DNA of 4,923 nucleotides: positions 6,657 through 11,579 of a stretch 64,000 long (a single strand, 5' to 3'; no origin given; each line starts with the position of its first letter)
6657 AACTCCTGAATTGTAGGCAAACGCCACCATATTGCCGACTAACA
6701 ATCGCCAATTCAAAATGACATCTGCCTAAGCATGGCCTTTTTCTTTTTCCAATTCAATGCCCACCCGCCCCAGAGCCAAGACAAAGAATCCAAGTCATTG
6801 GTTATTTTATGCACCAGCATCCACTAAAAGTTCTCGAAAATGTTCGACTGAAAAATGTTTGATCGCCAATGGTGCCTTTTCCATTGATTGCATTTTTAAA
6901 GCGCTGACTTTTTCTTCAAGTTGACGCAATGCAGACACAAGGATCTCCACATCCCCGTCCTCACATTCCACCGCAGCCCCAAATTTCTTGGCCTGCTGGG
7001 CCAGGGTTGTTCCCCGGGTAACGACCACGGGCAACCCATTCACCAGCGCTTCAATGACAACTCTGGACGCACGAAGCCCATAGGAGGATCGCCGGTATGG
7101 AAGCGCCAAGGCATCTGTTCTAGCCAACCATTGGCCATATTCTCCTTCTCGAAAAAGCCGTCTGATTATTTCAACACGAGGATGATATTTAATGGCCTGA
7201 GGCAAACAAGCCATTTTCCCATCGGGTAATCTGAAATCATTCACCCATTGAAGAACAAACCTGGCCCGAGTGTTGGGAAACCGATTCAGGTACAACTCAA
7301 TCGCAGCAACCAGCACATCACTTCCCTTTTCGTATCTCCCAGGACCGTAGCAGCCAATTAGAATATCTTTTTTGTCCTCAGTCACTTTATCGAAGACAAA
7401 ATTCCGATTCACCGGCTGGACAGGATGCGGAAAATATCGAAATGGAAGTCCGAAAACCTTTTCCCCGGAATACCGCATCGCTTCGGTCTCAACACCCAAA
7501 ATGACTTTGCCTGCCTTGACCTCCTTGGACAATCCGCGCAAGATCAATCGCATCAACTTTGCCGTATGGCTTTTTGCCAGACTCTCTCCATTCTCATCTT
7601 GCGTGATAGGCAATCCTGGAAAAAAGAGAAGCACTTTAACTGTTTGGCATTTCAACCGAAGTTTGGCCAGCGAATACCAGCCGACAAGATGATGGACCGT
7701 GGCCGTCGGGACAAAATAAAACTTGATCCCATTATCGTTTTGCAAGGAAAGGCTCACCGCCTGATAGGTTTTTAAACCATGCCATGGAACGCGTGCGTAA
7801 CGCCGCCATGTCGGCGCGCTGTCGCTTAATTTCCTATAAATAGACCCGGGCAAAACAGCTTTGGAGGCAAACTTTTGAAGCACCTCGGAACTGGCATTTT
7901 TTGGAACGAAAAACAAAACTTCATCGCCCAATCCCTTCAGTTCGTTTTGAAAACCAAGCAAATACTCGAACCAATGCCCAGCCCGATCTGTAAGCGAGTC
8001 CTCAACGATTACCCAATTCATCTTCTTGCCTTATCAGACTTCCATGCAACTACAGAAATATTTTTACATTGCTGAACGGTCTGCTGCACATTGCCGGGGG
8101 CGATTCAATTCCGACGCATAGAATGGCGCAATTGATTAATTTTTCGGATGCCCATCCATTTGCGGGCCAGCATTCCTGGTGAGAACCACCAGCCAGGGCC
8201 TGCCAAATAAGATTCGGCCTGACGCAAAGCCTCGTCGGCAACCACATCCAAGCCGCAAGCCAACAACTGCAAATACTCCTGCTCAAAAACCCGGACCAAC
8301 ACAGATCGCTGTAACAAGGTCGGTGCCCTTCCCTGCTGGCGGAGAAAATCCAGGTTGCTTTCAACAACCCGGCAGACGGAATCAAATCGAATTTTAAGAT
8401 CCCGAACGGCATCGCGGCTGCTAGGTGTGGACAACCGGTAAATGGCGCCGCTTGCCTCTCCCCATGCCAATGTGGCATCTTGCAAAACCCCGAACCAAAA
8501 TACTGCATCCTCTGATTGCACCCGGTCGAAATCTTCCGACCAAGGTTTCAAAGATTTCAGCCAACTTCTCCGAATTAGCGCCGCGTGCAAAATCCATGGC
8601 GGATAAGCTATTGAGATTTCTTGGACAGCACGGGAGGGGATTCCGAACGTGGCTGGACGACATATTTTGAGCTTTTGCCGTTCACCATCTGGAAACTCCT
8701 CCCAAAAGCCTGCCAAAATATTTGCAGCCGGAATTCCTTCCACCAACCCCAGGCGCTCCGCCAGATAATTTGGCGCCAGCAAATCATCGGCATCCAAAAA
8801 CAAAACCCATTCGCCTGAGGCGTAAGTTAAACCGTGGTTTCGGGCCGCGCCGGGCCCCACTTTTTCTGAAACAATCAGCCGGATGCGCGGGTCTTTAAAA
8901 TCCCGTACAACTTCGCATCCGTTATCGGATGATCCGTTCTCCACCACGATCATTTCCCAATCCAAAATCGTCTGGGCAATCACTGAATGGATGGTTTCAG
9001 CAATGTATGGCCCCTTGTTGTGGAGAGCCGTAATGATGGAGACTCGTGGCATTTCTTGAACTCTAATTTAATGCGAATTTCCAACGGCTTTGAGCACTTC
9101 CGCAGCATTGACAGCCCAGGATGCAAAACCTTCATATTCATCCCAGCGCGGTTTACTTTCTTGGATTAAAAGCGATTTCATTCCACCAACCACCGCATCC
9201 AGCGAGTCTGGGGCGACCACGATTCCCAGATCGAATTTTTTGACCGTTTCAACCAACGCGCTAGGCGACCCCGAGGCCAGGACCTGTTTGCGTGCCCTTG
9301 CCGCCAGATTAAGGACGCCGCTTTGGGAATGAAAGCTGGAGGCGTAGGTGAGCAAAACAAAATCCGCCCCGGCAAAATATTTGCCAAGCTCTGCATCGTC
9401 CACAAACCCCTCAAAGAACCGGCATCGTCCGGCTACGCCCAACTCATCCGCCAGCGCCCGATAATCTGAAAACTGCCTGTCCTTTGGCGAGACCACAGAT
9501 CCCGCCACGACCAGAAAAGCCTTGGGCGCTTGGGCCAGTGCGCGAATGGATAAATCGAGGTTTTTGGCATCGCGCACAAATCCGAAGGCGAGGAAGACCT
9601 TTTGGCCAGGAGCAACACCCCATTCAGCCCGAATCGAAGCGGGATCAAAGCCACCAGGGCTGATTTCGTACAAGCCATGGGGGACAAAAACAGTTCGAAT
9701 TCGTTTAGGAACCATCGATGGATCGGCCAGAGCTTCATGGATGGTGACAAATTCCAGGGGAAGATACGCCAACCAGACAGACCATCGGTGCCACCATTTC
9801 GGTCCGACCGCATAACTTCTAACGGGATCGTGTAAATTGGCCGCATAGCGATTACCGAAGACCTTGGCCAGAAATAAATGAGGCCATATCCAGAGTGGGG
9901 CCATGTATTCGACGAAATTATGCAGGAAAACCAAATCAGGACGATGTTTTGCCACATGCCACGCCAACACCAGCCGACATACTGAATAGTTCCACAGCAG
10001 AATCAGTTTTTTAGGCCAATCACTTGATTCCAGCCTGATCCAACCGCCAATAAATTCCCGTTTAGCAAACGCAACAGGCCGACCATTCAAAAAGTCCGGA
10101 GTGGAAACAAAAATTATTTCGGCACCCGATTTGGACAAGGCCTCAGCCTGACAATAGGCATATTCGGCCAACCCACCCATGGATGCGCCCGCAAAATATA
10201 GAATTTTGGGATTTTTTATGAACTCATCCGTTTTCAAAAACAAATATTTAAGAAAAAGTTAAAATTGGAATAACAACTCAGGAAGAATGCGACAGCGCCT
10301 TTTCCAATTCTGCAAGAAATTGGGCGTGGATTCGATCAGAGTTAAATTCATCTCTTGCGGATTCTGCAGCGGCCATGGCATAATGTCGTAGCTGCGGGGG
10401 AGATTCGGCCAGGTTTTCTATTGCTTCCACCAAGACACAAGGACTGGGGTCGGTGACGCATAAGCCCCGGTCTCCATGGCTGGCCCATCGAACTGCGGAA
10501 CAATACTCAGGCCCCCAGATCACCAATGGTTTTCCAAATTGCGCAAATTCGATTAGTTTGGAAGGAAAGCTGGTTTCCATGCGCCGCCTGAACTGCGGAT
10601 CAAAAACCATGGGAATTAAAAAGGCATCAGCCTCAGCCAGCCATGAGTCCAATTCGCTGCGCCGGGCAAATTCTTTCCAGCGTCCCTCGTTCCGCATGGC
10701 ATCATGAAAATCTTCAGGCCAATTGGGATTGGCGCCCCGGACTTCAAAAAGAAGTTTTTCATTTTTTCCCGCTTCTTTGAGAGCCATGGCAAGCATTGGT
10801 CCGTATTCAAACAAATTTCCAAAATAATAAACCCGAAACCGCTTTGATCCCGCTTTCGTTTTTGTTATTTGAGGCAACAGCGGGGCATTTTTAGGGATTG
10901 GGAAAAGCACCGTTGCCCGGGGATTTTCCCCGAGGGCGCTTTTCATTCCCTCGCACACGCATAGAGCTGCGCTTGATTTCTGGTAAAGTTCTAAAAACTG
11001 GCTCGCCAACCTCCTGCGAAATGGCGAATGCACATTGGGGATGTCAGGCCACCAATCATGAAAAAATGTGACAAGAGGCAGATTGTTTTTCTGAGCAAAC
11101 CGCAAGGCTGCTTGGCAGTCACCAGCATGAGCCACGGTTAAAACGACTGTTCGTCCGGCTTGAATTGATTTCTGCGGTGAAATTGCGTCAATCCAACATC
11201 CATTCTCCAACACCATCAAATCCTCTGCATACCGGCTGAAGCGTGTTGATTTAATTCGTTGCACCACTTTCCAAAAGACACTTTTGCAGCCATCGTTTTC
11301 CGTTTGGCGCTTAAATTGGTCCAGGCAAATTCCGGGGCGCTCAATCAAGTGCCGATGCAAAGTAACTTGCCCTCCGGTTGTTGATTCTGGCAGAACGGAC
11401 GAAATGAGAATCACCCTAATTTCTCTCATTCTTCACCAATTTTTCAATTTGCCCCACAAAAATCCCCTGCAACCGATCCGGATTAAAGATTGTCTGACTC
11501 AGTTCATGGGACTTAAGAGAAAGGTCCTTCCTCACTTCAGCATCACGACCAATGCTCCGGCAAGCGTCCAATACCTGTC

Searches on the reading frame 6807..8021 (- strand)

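Call 9: search_protein_families(library=pfam, proteins=[window:6807-8021:-])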
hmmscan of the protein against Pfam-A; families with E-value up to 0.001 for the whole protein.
window:6807-8021:- (404 aa): 2 families
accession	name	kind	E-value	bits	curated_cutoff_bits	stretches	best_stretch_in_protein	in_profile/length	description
PF13692.12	Glyco_trans_1_4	-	2.9e-07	31.3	27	1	222-368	4-139/142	Glycosyl transferases group 1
PF00534.26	Glycos_transf_1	-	2e-06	27.9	26.4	1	208-371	4-158/172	Glycosyl transferases group 1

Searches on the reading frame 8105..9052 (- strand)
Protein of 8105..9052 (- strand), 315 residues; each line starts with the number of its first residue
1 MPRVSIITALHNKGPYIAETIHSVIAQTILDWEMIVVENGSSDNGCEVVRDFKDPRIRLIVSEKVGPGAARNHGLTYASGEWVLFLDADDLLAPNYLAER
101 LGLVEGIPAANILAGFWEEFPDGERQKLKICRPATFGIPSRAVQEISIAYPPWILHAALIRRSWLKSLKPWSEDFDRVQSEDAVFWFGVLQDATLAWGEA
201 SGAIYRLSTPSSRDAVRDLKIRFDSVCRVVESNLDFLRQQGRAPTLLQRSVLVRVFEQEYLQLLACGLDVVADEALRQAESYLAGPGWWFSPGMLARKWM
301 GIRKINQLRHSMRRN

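Call 9: search_protein_families(library=pfam, proteins=[window:8105-9052:-])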
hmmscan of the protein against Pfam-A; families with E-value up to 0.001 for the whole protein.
window:8105-9052:- (315 aa): 5 families
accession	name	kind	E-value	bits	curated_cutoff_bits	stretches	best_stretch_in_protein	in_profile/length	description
PF00535.33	Glycos_transf_2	-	2.8e-31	109.1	23.3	1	5-166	1-165/168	Glycosyl transferase family 2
PF10111.15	Glyco_tranf_2_2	-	1.2e-14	54.9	27.3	1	6-105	4-107/276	Glycosyltransferase like family 2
PF13641.12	Glyco_tranf_2_3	-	6.3e-11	43.2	27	1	6-101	6-108/230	Glycosyltransferase like family 2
PF13632.12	Glyco_trans_2_3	-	3.5e-07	30.7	27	1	82-216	1-133/198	Glycosyl transferase family group 2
PF13704.12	Glyco_tranf_2_4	-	0.00064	20.6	27.5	0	33-93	21-85/98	Glycosyl transferase family 2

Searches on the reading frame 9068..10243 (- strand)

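Call 9: search_protein_families(library=pfam, proteins=[window:9068-10243:-])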
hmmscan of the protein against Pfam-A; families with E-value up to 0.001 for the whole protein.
window:9068-10243:- (391 aa): 4 families
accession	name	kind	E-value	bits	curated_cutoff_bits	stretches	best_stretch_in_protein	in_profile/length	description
PF00534.26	Glycos_transf_1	-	2.8e-10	40.4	26.4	1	204-365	5-162/172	Glycosyl transferases group 1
PF13692.12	Glyco_trans_1_4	-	8.8e-07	29.7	27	1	215-359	2-140/142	Glycosyl transferases group 1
PF13439.12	Glyco_transf_4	-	7.1e-05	23.3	28.5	1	22-160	1-126/170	Glycosyltransferase Family 4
PF13579.12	Glyco_trans_4_4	-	0.00041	21.2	29.7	1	23-157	1-118/158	Glycosyl transferase 4-like domain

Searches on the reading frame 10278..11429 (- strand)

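Call 9: search_protein_families(library=pfam, proteins=[window:10278-11429:-])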
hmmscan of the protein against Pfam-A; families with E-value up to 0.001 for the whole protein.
window:10278-11429:- (383 aa): 3 families
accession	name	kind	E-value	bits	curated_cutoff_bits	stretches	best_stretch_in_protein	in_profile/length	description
PF13692.12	Glyco_trans_1_4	-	7.4e-06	26.7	27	1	213-342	20-141/142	Glycosyl transferases group 1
PF13439.12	Glyco_transf_4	-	3.6e-05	24.3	28.5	1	105-168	85-150/170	Glycosyltransferase Family 4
PF00534.26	Glycos_transf_1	-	0.00014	21.9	26.4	1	250-352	76-167/172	Glycosyl transferases group 1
